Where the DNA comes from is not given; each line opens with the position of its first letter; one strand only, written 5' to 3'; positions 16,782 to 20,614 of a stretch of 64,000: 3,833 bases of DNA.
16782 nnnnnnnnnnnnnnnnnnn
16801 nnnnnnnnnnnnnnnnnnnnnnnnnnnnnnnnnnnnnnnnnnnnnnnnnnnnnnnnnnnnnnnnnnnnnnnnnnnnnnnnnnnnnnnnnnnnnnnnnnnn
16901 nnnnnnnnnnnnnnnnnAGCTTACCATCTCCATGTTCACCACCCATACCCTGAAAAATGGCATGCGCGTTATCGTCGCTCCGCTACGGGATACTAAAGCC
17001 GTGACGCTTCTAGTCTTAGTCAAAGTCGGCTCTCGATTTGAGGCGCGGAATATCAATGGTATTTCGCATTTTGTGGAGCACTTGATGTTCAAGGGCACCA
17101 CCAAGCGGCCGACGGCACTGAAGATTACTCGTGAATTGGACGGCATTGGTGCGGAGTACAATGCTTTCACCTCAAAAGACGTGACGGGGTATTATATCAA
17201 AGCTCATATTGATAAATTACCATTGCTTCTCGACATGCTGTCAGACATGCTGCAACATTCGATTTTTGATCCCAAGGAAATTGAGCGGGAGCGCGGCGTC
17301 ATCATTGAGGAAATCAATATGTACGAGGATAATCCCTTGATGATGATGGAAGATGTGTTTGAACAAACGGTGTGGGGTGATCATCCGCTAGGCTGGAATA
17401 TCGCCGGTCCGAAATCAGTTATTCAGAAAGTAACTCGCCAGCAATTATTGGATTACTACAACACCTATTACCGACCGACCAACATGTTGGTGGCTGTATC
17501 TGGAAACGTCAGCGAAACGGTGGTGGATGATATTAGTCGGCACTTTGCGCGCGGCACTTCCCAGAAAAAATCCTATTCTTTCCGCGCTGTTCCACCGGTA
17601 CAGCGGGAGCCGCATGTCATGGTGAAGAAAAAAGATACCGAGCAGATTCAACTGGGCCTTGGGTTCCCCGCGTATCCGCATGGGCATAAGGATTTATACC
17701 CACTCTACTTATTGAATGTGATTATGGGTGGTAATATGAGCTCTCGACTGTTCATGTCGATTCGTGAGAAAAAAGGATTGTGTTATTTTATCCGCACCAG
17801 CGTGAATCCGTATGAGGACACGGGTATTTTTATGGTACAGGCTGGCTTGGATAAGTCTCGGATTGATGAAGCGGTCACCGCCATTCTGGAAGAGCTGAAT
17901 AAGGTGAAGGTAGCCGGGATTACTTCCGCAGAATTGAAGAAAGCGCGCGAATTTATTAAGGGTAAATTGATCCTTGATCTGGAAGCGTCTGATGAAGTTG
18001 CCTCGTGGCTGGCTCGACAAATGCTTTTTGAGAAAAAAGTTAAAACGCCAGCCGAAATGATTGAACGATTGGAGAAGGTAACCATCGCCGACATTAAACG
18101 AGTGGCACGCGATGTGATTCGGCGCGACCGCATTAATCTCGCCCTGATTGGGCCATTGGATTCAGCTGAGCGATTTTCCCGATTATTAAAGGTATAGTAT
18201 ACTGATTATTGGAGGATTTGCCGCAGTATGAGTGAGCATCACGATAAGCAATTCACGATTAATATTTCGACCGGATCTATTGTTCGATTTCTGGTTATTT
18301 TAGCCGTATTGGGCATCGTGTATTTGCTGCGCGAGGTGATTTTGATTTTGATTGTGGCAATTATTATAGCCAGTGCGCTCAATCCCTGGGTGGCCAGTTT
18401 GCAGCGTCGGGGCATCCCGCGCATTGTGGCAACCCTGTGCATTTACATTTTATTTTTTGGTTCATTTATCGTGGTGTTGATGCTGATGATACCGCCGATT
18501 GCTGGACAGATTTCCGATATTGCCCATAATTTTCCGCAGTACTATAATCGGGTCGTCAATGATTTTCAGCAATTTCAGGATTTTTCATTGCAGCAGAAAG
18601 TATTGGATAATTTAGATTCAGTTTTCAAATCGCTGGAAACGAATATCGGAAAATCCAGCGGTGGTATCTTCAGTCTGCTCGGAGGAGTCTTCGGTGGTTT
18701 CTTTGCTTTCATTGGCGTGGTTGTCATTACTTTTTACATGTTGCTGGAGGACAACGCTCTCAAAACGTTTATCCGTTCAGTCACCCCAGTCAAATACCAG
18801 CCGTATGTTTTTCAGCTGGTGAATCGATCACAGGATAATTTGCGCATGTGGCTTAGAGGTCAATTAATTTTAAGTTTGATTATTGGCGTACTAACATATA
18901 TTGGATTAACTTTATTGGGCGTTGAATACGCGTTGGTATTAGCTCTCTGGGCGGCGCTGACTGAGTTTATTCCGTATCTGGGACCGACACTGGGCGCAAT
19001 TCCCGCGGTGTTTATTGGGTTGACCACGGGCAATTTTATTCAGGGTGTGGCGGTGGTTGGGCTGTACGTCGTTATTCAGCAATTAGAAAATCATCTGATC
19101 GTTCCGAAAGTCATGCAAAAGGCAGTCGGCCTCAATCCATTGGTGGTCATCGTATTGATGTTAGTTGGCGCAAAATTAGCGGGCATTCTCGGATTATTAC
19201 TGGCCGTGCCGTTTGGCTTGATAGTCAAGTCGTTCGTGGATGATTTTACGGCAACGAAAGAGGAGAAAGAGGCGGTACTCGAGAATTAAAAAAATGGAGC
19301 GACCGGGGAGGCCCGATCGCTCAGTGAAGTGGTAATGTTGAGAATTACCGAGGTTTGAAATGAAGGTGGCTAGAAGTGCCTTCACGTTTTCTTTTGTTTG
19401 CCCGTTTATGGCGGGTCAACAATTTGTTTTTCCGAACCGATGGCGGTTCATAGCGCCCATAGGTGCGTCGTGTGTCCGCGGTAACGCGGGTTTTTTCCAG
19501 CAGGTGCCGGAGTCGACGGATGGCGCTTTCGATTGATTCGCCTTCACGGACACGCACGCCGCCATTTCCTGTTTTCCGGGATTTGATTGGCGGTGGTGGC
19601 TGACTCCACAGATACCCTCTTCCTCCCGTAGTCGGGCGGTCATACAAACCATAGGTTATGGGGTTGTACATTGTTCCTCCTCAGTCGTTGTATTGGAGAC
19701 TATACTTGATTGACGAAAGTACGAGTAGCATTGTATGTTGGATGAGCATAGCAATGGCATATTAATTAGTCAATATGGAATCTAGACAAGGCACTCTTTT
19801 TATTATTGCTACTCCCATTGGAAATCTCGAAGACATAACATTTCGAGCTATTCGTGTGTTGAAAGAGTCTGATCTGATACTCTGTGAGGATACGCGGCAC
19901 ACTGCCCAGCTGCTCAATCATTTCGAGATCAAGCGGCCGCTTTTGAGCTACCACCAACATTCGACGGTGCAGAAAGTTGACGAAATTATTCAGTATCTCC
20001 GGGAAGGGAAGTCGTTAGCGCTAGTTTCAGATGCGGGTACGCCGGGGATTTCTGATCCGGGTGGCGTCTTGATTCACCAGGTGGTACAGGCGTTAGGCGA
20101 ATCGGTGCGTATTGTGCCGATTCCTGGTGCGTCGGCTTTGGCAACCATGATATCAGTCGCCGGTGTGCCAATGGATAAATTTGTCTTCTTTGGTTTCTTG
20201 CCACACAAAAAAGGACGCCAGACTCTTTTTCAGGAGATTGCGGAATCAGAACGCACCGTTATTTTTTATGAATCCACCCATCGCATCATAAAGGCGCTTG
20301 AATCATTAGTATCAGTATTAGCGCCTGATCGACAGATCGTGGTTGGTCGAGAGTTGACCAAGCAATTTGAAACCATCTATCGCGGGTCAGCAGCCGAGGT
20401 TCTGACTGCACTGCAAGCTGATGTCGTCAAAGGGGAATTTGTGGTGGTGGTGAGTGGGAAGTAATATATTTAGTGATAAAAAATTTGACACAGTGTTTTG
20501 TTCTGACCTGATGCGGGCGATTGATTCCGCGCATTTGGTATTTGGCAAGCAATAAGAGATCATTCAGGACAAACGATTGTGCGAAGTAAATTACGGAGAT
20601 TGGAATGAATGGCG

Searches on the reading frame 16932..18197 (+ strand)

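Call 71: search_protein_families(library=pfam, proteins=[window:16932-18197:+], max_evalue=0.0001)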
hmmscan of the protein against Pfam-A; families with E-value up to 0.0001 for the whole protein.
window:16932-18197:+ (421 aa): 2 families
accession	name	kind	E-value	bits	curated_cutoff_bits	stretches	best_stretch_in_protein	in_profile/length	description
PF05193.26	Peptidase_M16_C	-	3e-42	145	23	1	166-340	1-179/181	Peptidase M16 inactive domain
PF00675.25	Peptidase_M16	-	2.3e-39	135.1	22.3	1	19-161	8-149/149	Insulinase (Peptidase family M16)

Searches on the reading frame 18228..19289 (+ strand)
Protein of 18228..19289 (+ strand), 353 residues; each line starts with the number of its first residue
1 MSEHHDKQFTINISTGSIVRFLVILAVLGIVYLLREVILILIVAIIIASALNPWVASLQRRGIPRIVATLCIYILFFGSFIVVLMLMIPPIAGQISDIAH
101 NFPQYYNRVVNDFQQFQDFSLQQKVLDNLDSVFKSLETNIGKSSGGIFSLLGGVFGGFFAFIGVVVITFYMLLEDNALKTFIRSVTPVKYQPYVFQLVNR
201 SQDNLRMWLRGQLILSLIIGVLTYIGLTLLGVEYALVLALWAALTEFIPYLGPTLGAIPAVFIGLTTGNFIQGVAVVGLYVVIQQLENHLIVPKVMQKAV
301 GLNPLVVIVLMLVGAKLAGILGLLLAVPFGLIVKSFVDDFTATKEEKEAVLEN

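Call 71: search_protein_families(library=pfam, proteins=[window:18228-19289:+], max_evalue=0.0001)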
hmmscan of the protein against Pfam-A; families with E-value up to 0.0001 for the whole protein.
window:18228-19289:+ (353 aa): 1 family
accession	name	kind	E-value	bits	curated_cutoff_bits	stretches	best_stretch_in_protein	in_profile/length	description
PF01594.21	AI-2E_transport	-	5.9e-71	239.7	34.3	1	20-340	3-326/327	AI-2E family transporter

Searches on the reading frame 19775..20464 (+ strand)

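Call 71: search_protein_families(library=pfam, proteins=[window:19775-20464:+], max_evalue=0.0001)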
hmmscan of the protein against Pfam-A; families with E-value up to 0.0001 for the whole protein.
window:19775-20464:+ (229 aa): 1 family
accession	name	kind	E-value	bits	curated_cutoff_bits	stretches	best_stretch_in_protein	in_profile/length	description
PF00590.25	TP_methylase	-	1.5e-31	110.5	27.8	1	7-209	1-211/212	Tetrapyrrole (Corrin/Porphyrin) Methylases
